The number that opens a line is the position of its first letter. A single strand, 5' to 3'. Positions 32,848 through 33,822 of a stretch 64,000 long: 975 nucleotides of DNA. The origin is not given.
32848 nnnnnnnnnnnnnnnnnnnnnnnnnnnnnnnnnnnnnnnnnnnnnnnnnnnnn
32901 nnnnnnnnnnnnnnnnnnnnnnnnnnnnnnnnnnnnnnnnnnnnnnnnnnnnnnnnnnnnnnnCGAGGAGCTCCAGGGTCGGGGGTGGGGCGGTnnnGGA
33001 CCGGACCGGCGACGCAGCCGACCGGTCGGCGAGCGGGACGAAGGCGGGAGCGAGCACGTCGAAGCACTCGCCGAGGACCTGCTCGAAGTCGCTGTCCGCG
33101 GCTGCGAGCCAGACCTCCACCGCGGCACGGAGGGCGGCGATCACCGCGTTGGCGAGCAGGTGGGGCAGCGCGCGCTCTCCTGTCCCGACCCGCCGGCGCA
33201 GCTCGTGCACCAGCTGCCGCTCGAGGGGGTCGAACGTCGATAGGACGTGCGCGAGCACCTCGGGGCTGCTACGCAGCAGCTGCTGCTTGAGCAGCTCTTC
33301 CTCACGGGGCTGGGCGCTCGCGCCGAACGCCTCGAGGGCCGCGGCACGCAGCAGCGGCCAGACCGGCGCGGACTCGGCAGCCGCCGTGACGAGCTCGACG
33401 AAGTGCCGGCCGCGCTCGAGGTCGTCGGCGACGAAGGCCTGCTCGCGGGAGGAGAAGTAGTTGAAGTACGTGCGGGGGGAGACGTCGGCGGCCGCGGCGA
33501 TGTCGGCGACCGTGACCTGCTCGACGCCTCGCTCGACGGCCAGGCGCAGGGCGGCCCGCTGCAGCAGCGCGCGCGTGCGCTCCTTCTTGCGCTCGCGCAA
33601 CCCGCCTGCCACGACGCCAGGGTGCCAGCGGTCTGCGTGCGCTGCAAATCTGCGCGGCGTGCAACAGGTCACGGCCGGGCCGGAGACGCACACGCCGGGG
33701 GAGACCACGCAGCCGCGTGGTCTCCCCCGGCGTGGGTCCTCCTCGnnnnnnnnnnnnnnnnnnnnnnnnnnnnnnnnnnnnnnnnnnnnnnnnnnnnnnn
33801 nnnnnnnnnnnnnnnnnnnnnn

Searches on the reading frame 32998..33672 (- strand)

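Call 37: search_protein_families(library=pfam, proteins=[window:32998-33672:-], max_evalue=0.001)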
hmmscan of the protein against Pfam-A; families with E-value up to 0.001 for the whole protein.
window:32998-33672:- (225 aa): 2 families
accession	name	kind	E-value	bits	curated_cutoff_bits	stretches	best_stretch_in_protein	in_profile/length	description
PF17754.6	TetR_C_14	-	6.2e-11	42.6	22.7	1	103-211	2-111/112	MftR C-terminal domain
PF00440.29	TetR_N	-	7.9e-11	42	24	1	39-78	3-42/47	Bacterial regulatory proteins, tetR family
